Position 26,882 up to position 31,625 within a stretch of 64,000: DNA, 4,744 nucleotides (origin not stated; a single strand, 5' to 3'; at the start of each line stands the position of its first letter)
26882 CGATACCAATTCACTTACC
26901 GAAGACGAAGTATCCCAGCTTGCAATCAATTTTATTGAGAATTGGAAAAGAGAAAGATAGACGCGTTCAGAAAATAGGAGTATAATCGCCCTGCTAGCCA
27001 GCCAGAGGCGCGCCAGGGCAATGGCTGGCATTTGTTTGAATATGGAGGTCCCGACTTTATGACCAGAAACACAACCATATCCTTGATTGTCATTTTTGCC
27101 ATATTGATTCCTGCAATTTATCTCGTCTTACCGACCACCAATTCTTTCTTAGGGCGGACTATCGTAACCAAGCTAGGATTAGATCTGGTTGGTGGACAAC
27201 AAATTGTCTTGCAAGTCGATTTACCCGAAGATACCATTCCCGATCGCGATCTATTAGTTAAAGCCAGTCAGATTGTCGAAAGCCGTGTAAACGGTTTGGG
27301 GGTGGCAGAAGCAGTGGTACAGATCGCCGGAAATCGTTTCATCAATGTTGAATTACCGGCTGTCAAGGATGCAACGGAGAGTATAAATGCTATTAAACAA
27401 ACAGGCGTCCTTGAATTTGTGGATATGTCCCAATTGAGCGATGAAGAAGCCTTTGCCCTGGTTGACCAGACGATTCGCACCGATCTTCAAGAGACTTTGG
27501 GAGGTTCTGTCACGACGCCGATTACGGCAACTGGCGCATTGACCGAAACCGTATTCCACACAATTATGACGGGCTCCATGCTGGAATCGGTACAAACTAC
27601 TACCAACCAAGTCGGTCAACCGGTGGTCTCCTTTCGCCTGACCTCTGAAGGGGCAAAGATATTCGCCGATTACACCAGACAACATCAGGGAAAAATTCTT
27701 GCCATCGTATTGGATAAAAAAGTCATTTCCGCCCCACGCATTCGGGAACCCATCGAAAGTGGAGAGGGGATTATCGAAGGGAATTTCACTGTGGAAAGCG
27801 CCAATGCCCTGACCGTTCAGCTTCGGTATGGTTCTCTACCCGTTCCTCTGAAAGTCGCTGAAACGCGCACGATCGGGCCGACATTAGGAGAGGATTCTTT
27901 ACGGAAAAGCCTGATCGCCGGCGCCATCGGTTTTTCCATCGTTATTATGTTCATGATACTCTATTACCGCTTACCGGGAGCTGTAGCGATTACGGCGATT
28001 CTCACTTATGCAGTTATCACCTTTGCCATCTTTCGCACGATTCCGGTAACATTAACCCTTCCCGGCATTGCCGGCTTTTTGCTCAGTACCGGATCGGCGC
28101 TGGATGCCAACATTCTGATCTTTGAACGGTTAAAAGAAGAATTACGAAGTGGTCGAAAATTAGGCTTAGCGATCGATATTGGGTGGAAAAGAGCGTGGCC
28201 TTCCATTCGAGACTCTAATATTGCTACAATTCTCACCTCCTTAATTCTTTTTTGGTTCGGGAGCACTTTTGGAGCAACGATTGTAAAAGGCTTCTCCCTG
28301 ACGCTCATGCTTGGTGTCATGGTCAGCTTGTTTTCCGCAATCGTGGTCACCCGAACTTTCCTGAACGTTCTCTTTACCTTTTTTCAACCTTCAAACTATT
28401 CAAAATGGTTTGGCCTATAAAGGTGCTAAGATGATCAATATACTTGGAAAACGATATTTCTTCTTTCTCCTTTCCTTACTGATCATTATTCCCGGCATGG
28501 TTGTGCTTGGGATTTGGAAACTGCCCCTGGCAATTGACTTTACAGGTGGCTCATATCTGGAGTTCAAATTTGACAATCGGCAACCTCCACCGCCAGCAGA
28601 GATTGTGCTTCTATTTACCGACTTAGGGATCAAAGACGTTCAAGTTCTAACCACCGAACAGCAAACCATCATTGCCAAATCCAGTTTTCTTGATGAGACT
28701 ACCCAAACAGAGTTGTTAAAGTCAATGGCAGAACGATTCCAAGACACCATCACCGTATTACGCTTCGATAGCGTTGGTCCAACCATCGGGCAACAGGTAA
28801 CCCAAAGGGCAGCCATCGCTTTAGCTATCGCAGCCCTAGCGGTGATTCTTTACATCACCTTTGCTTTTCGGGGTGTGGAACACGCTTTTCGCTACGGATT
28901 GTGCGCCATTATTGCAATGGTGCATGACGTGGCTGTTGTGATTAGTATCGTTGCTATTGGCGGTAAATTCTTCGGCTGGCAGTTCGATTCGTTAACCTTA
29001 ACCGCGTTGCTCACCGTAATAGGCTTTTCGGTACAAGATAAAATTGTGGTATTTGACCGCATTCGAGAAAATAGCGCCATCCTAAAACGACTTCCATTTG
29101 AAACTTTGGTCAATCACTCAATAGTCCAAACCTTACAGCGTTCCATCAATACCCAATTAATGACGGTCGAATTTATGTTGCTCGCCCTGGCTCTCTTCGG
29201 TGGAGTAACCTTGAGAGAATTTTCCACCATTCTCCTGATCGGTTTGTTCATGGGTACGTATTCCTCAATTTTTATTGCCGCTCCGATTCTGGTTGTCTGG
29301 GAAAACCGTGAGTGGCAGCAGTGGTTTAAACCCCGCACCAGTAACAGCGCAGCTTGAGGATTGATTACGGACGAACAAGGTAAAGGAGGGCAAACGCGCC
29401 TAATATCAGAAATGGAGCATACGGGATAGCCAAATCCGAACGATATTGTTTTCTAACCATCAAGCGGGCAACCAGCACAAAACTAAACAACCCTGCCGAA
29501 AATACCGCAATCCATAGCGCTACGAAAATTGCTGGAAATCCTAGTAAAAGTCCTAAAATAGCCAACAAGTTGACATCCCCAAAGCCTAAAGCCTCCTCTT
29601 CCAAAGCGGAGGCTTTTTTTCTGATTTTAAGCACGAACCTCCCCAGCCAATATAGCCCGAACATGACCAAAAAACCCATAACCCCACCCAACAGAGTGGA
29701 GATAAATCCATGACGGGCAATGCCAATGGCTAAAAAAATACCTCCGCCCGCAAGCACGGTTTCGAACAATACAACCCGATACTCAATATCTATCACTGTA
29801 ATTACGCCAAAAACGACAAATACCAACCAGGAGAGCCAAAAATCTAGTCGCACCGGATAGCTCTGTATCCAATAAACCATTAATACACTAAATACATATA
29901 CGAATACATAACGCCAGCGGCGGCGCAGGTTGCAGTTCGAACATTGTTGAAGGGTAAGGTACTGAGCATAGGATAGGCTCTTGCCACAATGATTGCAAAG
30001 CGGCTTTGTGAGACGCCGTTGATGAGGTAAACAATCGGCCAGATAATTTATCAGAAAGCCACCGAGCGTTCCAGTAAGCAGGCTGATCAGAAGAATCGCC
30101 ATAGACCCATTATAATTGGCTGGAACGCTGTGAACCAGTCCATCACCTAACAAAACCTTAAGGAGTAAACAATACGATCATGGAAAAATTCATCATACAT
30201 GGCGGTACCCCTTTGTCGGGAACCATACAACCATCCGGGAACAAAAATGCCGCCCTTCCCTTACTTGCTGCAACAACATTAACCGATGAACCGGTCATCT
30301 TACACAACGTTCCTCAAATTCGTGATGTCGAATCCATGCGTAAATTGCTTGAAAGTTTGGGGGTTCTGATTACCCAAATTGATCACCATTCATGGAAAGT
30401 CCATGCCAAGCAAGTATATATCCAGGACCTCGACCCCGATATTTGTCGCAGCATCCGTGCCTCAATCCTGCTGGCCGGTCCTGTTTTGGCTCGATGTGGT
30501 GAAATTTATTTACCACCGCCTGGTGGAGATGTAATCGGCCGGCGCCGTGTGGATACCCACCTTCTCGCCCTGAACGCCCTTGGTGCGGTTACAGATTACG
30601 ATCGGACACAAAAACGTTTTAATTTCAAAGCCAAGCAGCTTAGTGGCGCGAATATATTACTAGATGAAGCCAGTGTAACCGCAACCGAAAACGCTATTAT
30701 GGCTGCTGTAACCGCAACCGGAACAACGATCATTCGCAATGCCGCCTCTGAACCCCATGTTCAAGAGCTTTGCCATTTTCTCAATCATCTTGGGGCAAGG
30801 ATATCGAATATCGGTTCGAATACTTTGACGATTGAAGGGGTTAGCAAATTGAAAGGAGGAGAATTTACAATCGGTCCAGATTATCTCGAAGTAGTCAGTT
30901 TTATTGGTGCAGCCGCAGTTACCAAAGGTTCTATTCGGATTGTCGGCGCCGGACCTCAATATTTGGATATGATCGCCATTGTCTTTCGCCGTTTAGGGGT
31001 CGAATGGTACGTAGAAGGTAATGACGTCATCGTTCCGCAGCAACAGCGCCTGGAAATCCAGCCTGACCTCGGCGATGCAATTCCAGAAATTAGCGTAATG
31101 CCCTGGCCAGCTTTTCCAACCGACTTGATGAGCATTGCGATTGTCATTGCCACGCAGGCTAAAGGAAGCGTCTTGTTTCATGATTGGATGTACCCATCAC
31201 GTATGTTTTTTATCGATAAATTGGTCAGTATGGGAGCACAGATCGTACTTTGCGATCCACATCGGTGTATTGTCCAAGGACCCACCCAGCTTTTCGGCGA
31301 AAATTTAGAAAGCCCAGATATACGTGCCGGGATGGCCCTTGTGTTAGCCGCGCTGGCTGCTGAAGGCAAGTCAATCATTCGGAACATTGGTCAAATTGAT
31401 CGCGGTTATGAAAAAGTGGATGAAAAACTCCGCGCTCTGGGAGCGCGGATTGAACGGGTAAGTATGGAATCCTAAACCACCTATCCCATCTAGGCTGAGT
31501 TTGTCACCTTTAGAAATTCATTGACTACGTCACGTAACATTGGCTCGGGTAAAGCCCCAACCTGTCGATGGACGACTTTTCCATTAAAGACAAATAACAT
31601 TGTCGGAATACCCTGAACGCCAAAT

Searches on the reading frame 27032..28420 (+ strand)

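Call 71: search_protein_families(library=pfam, proteins=[window:27032-28420:+], max_evalue=0.00001)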
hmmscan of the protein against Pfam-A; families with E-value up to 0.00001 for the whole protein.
window:27032-28420:+ (462 aa): 3 families
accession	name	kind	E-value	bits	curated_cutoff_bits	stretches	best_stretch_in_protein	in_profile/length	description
PF22599.2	SecDF_P1_head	-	2.4e-31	108.4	27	1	176-271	18-114/114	SecDF, P1 head subdomain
PF21760.3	SecD_1st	-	7e-16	57.9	27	1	77-132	3-58/60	Protein translocase subunit SecDF, P1 domain, N-terminal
PF02355.23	SecD_SecF_C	-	3.1e-14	53.3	20.5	1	275-445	15-184/189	Protein export membrane protein SecD/SecF, C-terminal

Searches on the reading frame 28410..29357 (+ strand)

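Call 71: search_protein_families(library=pfam, proteins=[window:28410-29357:+], max_evalue=0.00001)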
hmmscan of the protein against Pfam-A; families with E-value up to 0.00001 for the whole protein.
window:28410-29357:+ (315 aa): 1 family
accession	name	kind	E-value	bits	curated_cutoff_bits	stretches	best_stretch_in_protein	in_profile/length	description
PF02355.23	SecD_SecF_C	-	1.6e-51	174.8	20.5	1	105-299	4-188/189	Protein export membrane protein SecD/SecF, C-terminal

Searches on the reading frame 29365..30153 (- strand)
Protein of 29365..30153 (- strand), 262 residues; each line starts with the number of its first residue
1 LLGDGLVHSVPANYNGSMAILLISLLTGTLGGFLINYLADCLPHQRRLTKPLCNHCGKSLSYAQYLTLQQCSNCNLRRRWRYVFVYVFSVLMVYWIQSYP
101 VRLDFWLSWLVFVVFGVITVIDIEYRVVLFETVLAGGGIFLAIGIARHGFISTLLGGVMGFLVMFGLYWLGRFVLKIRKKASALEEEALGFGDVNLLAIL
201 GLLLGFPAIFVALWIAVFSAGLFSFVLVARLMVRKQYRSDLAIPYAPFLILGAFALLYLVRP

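Call 71: search_protein_families(library=pfam, proteins=[window:29365-30153:-], max_evalue=0.00001)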
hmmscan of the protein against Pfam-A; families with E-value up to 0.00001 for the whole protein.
window:29365-30153:- (262 aa): 1 family
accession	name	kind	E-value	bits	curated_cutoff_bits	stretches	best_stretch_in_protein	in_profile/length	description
PF01478.23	Peptidase_A24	-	5e-10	40.2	26.5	1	110-224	2-103/104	Type IV leader peptidase family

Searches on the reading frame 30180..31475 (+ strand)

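Call 71: search_protein_families(library=pfam, proteins=[window:30180-31475:+], max_evalue=0.00001)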
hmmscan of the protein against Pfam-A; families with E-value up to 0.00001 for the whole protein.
window:30180-31475:+ (431 aa): 1 family
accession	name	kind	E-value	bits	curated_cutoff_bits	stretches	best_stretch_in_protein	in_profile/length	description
PF00275.25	EPSP_synthase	-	1.3e-67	228.8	22.8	1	7-417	2-417/417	EPSP synthase (3-phosphoshikimate 1-carboxyvinyltransferase)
